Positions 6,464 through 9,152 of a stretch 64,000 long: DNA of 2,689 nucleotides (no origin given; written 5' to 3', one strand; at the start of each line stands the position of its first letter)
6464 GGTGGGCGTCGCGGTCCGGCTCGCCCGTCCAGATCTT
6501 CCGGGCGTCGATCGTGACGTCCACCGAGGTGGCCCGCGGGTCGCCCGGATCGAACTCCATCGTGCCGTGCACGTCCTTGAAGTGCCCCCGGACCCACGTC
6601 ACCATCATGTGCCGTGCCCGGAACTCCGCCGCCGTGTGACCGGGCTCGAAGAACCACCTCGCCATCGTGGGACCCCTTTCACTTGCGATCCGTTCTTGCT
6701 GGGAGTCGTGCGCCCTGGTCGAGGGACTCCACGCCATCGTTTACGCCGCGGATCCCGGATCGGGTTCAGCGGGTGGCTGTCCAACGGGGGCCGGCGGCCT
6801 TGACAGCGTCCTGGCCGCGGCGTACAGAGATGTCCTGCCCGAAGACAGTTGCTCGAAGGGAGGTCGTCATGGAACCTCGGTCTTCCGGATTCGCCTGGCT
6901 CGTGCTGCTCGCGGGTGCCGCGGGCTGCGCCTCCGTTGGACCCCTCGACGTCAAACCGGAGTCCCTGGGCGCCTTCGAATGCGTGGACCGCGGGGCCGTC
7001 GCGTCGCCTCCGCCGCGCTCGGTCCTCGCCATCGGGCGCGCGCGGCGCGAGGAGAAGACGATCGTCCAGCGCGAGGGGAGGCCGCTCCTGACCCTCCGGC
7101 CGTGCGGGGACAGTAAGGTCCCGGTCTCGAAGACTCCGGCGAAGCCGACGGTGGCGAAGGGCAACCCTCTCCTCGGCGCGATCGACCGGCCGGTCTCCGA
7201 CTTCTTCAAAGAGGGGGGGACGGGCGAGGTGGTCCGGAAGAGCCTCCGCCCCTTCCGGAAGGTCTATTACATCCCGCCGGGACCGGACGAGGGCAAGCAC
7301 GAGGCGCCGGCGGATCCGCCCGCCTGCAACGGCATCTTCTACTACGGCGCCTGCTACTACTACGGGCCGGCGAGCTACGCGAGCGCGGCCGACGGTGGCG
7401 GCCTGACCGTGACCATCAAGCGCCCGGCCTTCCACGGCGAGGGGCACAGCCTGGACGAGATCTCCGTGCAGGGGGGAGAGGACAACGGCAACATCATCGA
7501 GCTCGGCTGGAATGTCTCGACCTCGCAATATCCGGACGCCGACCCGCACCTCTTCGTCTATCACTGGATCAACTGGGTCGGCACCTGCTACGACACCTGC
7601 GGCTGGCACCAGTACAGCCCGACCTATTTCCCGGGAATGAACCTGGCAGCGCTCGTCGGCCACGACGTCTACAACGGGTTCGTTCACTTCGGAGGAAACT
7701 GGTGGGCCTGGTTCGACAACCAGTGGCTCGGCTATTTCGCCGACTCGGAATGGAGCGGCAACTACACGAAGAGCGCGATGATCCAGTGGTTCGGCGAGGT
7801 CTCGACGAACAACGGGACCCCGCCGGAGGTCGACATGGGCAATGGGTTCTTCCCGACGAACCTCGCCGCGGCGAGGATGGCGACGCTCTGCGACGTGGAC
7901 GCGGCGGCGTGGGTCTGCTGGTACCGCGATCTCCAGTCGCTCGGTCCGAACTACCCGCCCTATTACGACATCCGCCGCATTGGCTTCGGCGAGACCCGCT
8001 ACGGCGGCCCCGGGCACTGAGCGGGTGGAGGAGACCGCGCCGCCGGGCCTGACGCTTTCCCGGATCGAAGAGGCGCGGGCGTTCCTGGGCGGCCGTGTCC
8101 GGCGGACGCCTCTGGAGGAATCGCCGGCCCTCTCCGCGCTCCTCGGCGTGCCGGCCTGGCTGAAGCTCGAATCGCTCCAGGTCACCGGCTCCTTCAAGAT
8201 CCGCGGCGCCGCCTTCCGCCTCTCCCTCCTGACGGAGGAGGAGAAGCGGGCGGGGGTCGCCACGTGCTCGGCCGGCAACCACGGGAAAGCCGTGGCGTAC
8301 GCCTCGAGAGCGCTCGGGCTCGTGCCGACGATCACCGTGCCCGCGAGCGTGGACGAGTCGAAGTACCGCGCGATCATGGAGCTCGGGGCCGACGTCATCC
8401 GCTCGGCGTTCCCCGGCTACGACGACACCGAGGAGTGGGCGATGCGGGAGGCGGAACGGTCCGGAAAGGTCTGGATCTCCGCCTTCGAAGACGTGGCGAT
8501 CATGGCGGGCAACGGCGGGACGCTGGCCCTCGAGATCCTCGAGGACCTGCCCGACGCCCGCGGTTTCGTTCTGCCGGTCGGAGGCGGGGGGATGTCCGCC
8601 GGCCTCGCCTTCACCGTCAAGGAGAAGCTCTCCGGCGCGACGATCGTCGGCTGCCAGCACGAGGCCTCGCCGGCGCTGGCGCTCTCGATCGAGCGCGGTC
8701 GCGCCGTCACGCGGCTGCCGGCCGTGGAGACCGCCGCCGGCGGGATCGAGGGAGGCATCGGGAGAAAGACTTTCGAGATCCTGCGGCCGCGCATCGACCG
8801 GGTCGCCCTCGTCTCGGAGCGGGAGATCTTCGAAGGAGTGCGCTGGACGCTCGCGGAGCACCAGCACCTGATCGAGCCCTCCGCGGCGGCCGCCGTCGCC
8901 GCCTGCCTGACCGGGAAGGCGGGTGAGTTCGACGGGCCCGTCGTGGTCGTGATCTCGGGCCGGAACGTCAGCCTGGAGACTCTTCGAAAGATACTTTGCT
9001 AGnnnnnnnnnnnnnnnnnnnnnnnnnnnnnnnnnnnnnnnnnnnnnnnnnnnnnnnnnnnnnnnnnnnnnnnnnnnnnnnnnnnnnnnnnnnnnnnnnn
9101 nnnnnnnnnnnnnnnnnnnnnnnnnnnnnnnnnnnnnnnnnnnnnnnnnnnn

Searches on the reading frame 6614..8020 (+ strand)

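Call 85: search_protein_families(library=pfam, proteins=[window:6614-8020:+], max_evalue=0.001)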
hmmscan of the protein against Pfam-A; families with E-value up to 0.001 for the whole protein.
window:6614-8020:+ (468 aa): 1 family
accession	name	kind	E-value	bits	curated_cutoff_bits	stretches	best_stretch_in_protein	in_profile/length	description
PF03080.22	Neprosin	-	1.1e-17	64.6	22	1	278-429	4-168/214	Neprosin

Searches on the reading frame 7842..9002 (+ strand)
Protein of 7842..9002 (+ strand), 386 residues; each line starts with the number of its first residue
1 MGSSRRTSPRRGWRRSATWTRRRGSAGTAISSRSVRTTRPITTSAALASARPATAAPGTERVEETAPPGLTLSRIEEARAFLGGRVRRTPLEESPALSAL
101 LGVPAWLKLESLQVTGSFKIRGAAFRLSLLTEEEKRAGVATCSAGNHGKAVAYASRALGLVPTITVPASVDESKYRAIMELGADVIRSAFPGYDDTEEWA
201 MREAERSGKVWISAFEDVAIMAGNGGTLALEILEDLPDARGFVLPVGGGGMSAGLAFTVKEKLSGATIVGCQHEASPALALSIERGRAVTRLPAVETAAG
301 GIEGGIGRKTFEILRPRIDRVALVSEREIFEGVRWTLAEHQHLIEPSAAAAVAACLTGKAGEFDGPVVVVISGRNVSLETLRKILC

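Call 85: search_protein_families(library=pfam, proteins=[window:7842-9002:+], max_evalue=0.001)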
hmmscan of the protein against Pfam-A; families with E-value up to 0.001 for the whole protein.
window:7842-9002:+ (386 aa): 1 family
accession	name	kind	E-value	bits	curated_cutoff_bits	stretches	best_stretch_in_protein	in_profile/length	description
PF00291.31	PALP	-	1.1e-71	242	35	1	86-373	5-295/295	Pyridoxal-phosphate dependent enzyme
